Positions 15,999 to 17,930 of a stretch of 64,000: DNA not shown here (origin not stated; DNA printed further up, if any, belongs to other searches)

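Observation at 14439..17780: Sensor kinase (Cache-PAS-HisKA_2) transcriptionally coupled to a B12-radical SAM enzyme; no response regulator nearby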

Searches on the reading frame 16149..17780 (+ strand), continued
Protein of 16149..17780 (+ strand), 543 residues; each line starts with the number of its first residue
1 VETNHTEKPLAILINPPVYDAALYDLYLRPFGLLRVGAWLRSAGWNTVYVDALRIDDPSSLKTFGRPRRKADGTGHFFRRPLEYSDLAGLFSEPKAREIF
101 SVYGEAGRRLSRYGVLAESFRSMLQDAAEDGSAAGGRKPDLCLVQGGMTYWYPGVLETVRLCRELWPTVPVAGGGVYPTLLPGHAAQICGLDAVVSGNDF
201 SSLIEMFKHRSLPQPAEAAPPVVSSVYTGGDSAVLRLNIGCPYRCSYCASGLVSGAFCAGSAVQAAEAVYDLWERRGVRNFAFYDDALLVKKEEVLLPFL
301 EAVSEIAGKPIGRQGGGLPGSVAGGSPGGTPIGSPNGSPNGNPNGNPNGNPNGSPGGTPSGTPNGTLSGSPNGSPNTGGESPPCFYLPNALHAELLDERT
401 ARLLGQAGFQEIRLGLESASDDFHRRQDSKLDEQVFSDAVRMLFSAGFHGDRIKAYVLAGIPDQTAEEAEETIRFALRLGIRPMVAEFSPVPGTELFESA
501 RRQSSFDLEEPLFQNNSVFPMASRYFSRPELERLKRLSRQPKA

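Call 16: search_protein_families(library=pfam, proteins=[L013:4562-5986:+, L015:3921-6005:+, L016:2009-3382:+, L028:4416-5969:+, L033:4778-5974:+, L041:4294-5955:+, L048:4582-5994:+, L061:4367-5962:+, L062:4516-5925:+, L064:4575-5969:+], max_evalue=0.00001)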
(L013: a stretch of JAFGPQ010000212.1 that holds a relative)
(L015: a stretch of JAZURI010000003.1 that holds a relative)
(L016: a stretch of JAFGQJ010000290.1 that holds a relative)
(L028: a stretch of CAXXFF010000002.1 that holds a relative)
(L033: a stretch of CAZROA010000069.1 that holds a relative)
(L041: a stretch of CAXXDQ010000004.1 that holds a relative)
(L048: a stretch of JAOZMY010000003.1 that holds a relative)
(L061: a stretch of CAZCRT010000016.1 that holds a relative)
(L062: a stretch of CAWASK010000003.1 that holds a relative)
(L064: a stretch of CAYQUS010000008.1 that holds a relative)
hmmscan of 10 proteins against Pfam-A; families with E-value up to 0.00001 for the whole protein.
L013:4562-5986:+ (474 aa): 2 families
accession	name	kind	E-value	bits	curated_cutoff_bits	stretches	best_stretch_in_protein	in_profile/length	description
PF13646.12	HEAT_2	-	2e-31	108.6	27.7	2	264-320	12-67/88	HEAT repeats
PF03130.22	HEAT_PBS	-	4.3e-13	48.8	20.9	0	236-261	2-27/27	PBS lyase HEAT-like repeat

L015:3921-6005:+ (694 aa): 2 families
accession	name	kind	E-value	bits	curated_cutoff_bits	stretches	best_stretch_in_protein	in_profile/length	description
PF00999.27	Na_H_Exchanger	-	2.9e-51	174.9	26.2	1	25-410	5-370/375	Sodium/hydrogen exchanger, transmembrane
PF00359.27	PTS_EIIA_2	-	8.7e-32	110.5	27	1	549-689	4-143/144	Phosphoenolpyruvate-dependent sugar phosphotransferase system, EIIA 2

L016:2009-3382:+ (457 aa): 1 family
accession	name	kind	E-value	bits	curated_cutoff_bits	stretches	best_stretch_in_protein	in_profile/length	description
PF00293.34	NUDIX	-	1.1e-16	61.6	21.1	1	304-417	6-118/134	NUDIX domain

L028:4416-5969:+ (517 aa): 7 families
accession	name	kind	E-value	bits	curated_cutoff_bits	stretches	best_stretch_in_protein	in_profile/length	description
PF00158.32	Sigma54_activat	-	1.7e-75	252.8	20.2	1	204-371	1-168/168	Sigma-54 interaction domain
PF25601.1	AAA_lid_14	-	4.1e-29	100.7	27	1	376-458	1-83/87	AAA+ ATPase lid domain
PF14532.12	Sigma54_activ_2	-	2.6e-24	86.4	25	1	205-375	1-138/138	Sigma-54 interaction domain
PF13185.12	GAF_2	-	7.9e-14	52.5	28.6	1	30-171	3-135/136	GAF domain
PF01590.32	GAF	-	1e-12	49.2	22.4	1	30-171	1-133/133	GAF domain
PF07728.20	AAA_5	-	2.5e-09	37.7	22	1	228-347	2-124/139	AAA domain (dynein-related subfamily)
PF02954.25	HTH_8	-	4.3e-09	36.4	22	1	467-506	2-41/42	Bacterial regulatory protein, Fis family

L033:4778-5974:+ (398 aa): 1 family
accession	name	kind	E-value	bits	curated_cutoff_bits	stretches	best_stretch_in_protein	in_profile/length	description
PF01875.22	Memo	-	7.7e-42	143.8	27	1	115-375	2-248/269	Memo-like protein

L041:4294-5955:+ (553 aa): 2 families
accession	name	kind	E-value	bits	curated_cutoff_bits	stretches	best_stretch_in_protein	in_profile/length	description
PF01266.30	DAO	-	1.5e-50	173.1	27.9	1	22-351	1-314/353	FAD dependent oxidoreductase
PF16901.10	DAO_C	-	1.9e-24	86.4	31.4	1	415-537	1-126/126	C-terminal domain of alpha-glycerophosphate oxidase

L048:4582-5994:+ (470 aa): 8 families
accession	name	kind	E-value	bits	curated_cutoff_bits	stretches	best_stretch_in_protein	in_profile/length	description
PF12631.12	MnmE_helical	-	7.1e-42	144.3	40.1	1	134-467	1-211/211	MnmE helical domain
PF10396.14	TrmE_N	-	5.1e-40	136.8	29.8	1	12-131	1-117/117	GTP-binding protein TrmE N-terminus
PF01926.29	MMR_HSR1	-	8.2e-25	87.6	21.9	1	232-345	1-113/113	50S ribosome-binding GTPase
PF02421.24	FeoB_N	-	9e-13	48.5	27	1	232-382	2-153/156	Ferrous iron transport protein B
PF00071.28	Ras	-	6.6e-08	32.7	21.6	1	233-390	2-161/162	Ras family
PF00009.33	GTP_EFTU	-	5.2e-07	29.9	26.5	1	307-389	90-186/188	Elongation factor Tu GTP binding domain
PF03193.22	RsgA_GTPase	-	2.3e-06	28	30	0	334-389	51-108/174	RsgA GTPase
PF04548.22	AIG1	-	9.7e-06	25.5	27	0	232-328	2-101/212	AIG1 family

L061:4367-5962:+ (531 aa): 1 family
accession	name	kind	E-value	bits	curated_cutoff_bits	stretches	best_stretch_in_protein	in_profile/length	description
PF02074.21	Peptidase_M32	-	2.4e-189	630.5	25.1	1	40-525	2-489/489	Carboxypeptidase Taq (M32) metallopeptidase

L062:4516-5925:+ (469 aa): 8 families
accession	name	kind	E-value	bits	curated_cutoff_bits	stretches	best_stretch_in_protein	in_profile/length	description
PF01435.24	Peptidase_M48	-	1.6e-34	119.8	20.3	1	56-241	4-184/186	Peptidase family M48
PF00515.34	TPR_1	-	4.4e-12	45.7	27.8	0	413-440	3-30/34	Tetratricopeptide repeat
PF07719.23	TPR_2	-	2.5e-11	43.2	27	0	413-441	3-31/34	Tetratricopeptide repeat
PF13424.12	TPR_12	-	4.8e-11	43.1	30.1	0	329-385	6-70/77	Tetratricopeptide repeat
PF13181.12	TPR_8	-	4.8e-10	39.2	25.7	0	413-440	3-30/34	Tetratricopeptide repeat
PF14559.12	TPR_19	-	2.3e-09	37.9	25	1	339-396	4-61/68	Tetratricopeptide repeat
PF13431.12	TPR_17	-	1e-08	35.2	24.4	0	349-380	2-33/34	Tetratricopeptide repeat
PF13428.12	TPR_14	-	3.4e-08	33.8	23.5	0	362-401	3-42/44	Tetratricopeptide repeat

L064:4575-5969:+ (464 aa): 2 families
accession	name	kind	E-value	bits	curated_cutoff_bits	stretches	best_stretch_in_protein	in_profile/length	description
PF03600.22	CitMHS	-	3.2e-34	119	31.9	1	35-386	16-316/336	Citrate transporter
PF02040.21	ArsB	-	1.9e-25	90.6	22.2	2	312-462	273-422/423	Arsenical pump membrane protein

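Call 17: search_protein_families(library=pfam, proteins=[L039:5461-5910:-, L046:5397-6146:-, L045:7549-9060:+, L045:9072-10490:+, L010:3785-5224:-, L012:3888-5378:+, L003:7572-8687:+, L014:4041-4931:-, L055:3484-3966:-, L006:3471-4040:+], max_evalue=0.00001)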
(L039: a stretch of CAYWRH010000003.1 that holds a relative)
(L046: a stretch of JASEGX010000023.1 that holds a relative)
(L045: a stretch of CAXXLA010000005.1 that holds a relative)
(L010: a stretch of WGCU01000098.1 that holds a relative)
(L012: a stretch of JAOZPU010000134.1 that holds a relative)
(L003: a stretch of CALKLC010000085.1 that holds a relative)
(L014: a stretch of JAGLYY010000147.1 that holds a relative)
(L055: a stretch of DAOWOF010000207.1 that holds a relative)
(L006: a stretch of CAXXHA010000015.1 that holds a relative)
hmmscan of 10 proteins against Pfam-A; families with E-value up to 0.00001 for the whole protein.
L039:5461-5910:- (149 aa): 1 family
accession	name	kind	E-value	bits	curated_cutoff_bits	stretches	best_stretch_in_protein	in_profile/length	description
PF02580.21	Tyr_Deacylase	-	1.1e-58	198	25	1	2-144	1-144/144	D-Tyr-tRNA(Tyr) deacylase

L046:5397-6146:- (249 aa): 1 family
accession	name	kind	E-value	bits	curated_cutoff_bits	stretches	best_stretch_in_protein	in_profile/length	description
PF00731.26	AIRC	-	5.7e-14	52.3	30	1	122-245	2-125/148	AIR carboxylase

L045:7549-9060:+ (503 aa): 2 families
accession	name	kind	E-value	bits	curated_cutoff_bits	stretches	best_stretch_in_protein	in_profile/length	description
PF05193.26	Peptidase_M16_C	-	2.1e-32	112.9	23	1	256-432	2-179/181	Peptidase M16 inactive domain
PF00675.25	Peptidase_M16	-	2.9e-18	66.6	22.3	2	52-114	6-62/149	Insulinase (Peptidase family M16)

L045:9072-10490:+ (472 aa): 2 families
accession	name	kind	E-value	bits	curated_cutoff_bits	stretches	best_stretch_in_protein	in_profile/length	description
PF05193.26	Peptidase_M16_C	-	2.2e-34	119.4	23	1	209-385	1-180/181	Peptidase M16 inactive domain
PF00675.25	Peptidase_M16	-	1.4e-11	45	22.3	1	70-200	14-143/149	Insulinase (Peptidase family M16)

L010:3785-5224:- (479 aa): 3 families
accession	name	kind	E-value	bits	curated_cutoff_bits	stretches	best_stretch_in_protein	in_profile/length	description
PF01546.33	Peptidase_M20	-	5.9e-26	92.1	24.6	1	111-477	1-205/206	Peptidase family M20/M25/M40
PF07687.19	M20_dimer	-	1.6e-10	41.4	21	1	230-374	1-102/107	Peptidase dimerisation domain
PF04389.22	Peptidase_M28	-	2.3e-09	37.7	21.3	1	97-199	3-84/193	Peptidase family M28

L012:3888-5378:+ (496 aa): 3 families
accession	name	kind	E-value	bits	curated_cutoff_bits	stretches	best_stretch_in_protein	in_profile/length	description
PF13365.12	Trypsin_2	-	2.3e-24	87.2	27.6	1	309-464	1-143/144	Trypsin-like peptidase domain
PF00089.32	Trypsin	-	8.6e-10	39.2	20.6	1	297-485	15-215/220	Trypsin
PF04151.21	PPC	-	4e-06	28.1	25.9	0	55-126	2-66/70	Bacterial pre-peptidase C-terminal domain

L003:7572-8687:+ (371 aa): 2 families
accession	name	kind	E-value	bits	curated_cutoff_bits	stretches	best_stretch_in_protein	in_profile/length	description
PF01743.26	PolyA_pol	-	2.4e-34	118.8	23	1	50-165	1-126/126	Poly A polymerase head domain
PF12627.12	PolyA_pol_RNAbd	-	1.8e-13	50.5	22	1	192-252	1-61/64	Probable RNA and SrmB- binding site of polymerase A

L014:4041-4931:- (296 aa): 2 families
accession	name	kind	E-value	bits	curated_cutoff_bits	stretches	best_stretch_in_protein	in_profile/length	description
PF01545.26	Cation_efflux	-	8.7e-38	130.5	26.6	1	17-211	4-197/198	Cation efflux family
PF16916.11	ZT_dimer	-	7e-16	58.5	26.7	1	218-293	3-77/78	Dimerisation domain of Zinc Transporter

L055:3484-3966:- (160 aa): 3 families
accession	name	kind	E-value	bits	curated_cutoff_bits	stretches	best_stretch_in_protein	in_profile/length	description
PF03358.20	FMN_red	-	1.7e-11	44.3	24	1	44-127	66-149/152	NADPH-dependent FMN reductase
PF12724.12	Flavodoxin_5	-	2.3e-06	28.4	27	1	4-99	1-91/145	Flavodoxin domain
PF00258.30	Flavodoxin_1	-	7.7e-06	26.6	25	0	5-78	1-75/143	Flavodoxin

L006:3471-4040:+ (189 aa): 1 family
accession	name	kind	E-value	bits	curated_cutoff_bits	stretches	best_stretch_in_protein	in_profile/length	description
PF00293.34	NUDIX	-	1.8e-19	70.5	21.1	1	49-163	4-119/134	NUDIX domain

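Call 18: search_solved_structures(query=A1, max_evalue=1)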
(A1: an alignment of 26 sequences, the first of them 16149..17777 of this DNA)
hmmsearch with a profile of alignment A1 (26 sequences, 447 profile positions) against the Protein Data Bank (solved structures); distinct sequences matched with E-value up to 1: 18.
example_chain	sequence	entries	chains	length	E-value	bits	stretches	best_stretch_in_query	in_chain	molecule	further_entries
6fd2_B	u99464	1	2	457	1e-09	41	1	186-437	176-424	Putative apramycin biosynthetic oxidoreductase 4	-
9p2u_A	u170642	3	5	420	1.3e-06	30.8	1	297-400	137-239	Radical S-adenosylmethionine methyltransferase NocN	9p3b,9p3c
9ccb_A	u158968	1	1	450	0.00024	23.2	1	196-401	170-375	Radical SAM core domain-containing protein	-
7oj2_A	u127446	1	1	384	0.1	14.6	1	56-171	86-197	Inosine-5'-monophosphate dehydrogenase,Inosine-5'-monophosphate dehydrogenase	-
7kdx_A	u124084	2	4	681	0.23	13.4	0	211-229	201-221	Methyltransferase TokK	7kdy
4jc0_A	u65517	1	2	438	0.25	13.3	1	140-381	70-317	Ribosomal protein S12 methylthiotransferase RimO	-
1r30_A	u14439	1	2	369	0.26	13.2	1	194-312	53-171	Biotin synthase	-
5ahl_A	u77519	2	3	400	0.42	12.6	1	112-173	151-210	INOSINE-5'-MONOPHOSPHATE DEHYDROGENASE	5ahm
9hka_A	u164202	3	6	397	0.42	12.6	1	108-173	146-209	Inosine-5'-monophosphate dehydrogenase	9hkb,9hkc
5ahn_A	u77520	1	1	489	0.64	12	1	113-173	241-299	INOSINE-5'-MONOPHOSPHATE DEHYDROGENASE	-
4avf_A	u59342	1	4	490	0.64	12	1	113-173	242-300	INOSINE-5'-MONOPHOSPHATE DEHYDROGENASE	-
7pji_A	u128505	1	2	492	0.64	12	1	113-173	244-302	Inosine-5'-monophosphate dehydrogenase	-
2qgq_A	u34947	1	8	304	0.64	11.9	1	208-381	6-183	Protein TM_1862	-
3zfh_A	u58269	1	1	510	0.68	11.9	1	113-173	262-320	INOSINE 5'-MONOPHOSPHATE DEHYDROGENASE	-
4dqw_A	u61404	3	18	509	0.68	11.9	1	113-173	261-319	Inosine-5'-monophosphate dehydrogenase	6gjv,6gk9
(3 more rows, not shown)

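Call 30: predict_structure(alignment_id=A1)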
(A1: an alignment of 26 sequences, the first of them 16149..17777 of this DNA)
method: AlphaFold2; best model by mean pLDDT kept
length: 543 residues; sequences in the alignment: 26
mean_pLDDT: 80.9   pTM: 0.82
mean pLDDT of the five models: 80.9, 80.1, 77.6, 76.6, 74.4
residues with pLDDT >= 90: 272; 70-90: 156; 50-70: 38; < 50: 77
segments of 3 or more residues with pLDDT < 50: 1-4, 132-134, 311-379
pLDDT, mean of each block of 10 residues (from residue 1): 64 95 76 90 94 94 91 82 89 88 83 96 91 68 94 97 97 96 97 95 96 89 74 87 87 89 93 89 87 95 83 43 31 30 32 28 29 44 88 93 94 84 64 89 96 92 89 94 90 91 88 77 74 91 56
secondary structure, 60 per line:
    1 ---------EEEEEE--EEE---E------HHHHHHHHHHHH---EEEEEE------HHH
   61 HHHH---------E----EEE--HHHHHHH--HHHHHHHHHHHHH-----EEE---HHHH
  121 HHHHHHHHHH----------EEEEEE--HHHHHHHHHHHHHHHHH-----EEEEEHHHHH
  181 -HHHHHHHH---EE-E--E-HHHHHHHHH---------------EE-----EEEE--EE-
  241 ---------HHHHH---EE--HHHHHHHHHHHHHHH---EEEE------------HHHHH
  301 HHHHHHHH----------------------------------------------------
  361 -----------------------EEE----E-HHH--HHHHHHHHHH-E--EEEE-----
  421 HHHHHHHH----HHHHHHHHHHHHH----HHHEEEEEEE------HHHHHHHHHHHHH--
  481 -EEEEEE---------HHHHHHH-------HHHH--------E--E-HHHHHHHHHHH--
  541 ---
elements in order: E10-15 E18-20 H31-42 E46-51 H58-64 E79-81 H84-90 H93-105 E111-113 H117-130 E141-146 H149-165 E171-175 H176-180 H182-189 H201-209 E232-235 H250-254 H262-276 E280-283 H296-308 E384-386 H398-407 E412-415 H421-428 H433-445 E453-459 H466-478 E482-487 H497-503 H511-514 H528-538

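Call 33: fold_search(model_id=the predicted structure, library=pdb)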
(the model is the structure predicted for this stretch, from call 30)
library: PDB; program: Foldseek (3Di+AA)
matches with E <= 10: 1603; with E <= 0.001: 25
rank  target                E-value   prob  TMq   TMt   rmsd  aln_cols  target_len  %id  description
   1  6fd2_A                1.2e-14  1.00  0.55  0.64   5.6       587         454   13  Radical SAM 1,2-diol dehydratase AprD4 in complex with its substrate paromamine (released 2018-01-17)
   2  9ccb                  2.8e-14  1.00  0.48  0.61   8.5       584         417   12  X-ray crystal structure of methyl-coenzyme M reductase glutamine methylase (MgmA) from Methanothermobacter marburgensis  (released 2025-01-01)
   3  6fd2_B                4.3e-14  1.00  0.53  0.63   6.5       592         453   12  Radical SAM 1,2-diol dehydratase AprD4 in complex with its substrate paromamine (released 2018-01-17)
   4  6wte_A                8.2e-14  1.00  0.51  0.49   8.6       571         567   12  Structure of radical S-adenosylmethionine methyltransferase, TsrM, from Kitasatospora setae with cobalamin and [4Fe-4S (released 2020-12-23)
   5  6wte_B                9.8e-14  1.00  0.54  0.55   7.7       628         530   13  Structure of radical S-adenosylmethionine methyltransferase, TsrM, from Kitasatospora setae with cobalamin and [4Fe-4S (released 2020-12-23)
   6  6wtf_A                1.2e-13  1.00  0.53  0.53   6.5       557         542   13  Structure of radical S-adenosylmethionine methyltransferase, TsrM, from Kitasatospora setae with tryptophan substrate  (released 2020-12-23)
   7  6wtf_B                4.5e-13  1.00  0.54  0.54   6.2       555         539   13  Structure of radical S-adenosylmethionine methyltransferase, TsrM, from Kitasatospora setae with tryptophan substrate  (released 2020-12-23)
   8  9a6d_A                5.4e-13  1.00  0.43  0.51   6.2       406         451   14  Integrative model of MTAB-YVFG by crosslinking MS and deep learning (released 2024-09-18)
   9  7mjx_A                2.2e-10  1.00  0.44  0.53   5.9       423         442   11  MiaB in the complex with 5'-deoxyadenosine, methionine and RNA (released 2021-09-15)
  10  7mjw_A                4.2e-10  1.00  0.45  0.54   7.1       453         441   12  Methylated MiaB in the complex with 5'-deoxyadenosine, methionine and RNA (released 2021-09-15)
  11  7kdy_A                4.7e-10  1.00  0.49  0.41   6.7       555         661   13  Crystal structure of Streptomyces tokunonesis TokK with hydroxycobalamin, 5'-deoxyadenosine, methionine, and (2R)-pant (released 2022-01-12)
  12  7mjz                  9.1e-10  1.00  0.41  0.49   9.7       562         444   12  The structure of MiaB with pentasulfide bridge (released 2021-09-15)
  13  5ul3                  1.8e-09  1.00  0.46  0.35  15.5       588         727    9  Structure of Cobalamin-dependent S-adenosylmethionine radical enzyme OxsB with aqua-cobalamin bound (released 2017-04-19)
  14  7mjv_A                3.3e-09  1.00  0.45  0.54   5.8       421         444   12  MiaB in the complex with s-adenosylmethionine and RNA (released 2021-09-15)
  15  5ul4                  6.3e-09  1.00  0.45  0.34  14.8       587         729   10  Structure of Cobalamin-dependent S-adenosylmethionine radical enzyme OxsB with aqua-cobalamin and S-adenosylmethionine b (released 2017-04-19)
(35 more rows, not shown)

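Call 41: search_protein_families(library=pfam, proteins=[L023:7387-8919:+, L023:8891-9625:+, L023:4309-5817:-, L023:9603-10991:-, L023:2657-4294:+, L028:3850-4236:+], max_evalue=0.0001)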
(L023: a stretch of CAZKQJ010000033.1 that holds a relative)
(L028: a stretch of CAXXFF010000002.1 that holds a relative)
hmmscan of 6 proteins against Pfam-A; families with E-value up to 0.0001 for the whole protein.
L023:7387-8919:+ (510 aa): 6 families
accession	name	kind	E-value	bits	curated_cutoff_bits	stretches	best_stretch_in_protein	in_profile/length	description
PF17200.10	sCache_2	-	5.4e-40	137.3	25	1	54-200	1-146/155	Single Cache domain 2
PF08269.17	dCache_2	-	4.9e-32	111.7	26.5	1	54-200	42-187/298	Cache domain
PF07568.18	HisKA_2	-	8.7e-25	87.1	22.3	1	301-375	1-76/76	Histidine kinase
PF02518.31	HATPase_c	-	4.6e-13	50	26.4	1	403-491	8-109/111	Histidine kinase-, DNA gyrase B-, and HSP90-like ATPase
PF13581.12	HATPase_c_2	-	6.1e-10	39.6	27.4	1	402-487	33-125/127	Histidine kinase-like ATPase domain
PF07536.20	HWE_HK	-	2.6e-06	28.5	22.8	1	301-364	1-62/83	HWE histidine kinase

L023:8891-9625:+ (244 aa): 1 family
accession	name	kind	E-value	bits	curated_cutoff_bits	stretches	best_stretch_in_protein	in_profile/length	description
PF01863.23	YgjP-like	-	3.2e-52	178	26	1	32-234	1-206/207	YgjP-like, metallopeptidase domain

L023:4309-5817:- (502 aa): 1 family
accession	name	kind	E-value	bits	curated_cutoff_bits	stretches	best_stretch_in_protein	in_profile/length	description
PF00015.26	MCPsignal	-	5.4e-18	65.9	34.6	1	184-328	21-167/172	Methyl-accepting chemotaxis protein (MCP) signalling domain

L023:9603-10991:- (462 aa): 2 families
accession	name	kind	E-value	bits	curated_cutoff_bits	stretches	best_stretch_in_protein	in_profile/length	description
PF02782.22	FGGY_C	-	1.7e-22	80.6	27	1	234-411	5-196/198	FGGY family of carbohydrate kinases, C-terminal domain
PF00370.27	FGGY_N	-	3.5e-20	73.1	28.8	2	119-221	137-245/245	FGGY family of carbohydrate kinases, N-terminal domain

L023:2657-4294:+ (545 aa): 8 families
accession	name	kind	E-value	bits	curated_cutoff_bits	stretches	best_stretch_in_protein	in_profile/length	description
PF00158.32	Sigma54_activat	-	1.2e-74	250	20.2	1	232-399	1-168/168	Sigma-54 interaction domain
PF25601.1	AAA_lid_14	-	1.9e-30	105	27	1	404-486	1-83/87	AAA+ ATPase lid domain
PF14532.12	Sigma54_activ_2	-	4.5e-24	85.7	25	1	233-403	1-138/138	Sigma-54 interaction domain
PF01590.32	GAF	-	6.3e-14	53.1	22.4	1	58-199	1-133/133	GAF domain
PF13185.12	GAF_2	-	5.8e-13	49.6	28.6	1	58-199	3-135/136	GAF domain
PF02954.25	HTH_8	-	1.9e-10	40.8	22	1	495-534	2-41/42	Bacterial regulatory protein, Fis family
PF07728.20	AAA_5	-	1.1e-08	35.7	22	1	256-376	2-125/139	AAA domain (dynein-related subfamily)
PF00004.35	AAA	-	2.4e-05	25.2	21.2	1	256-374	1-110/131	ATPase family associated with various cellular activities (AAA)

L028:3850-4236:+ (128 aa): 0 families
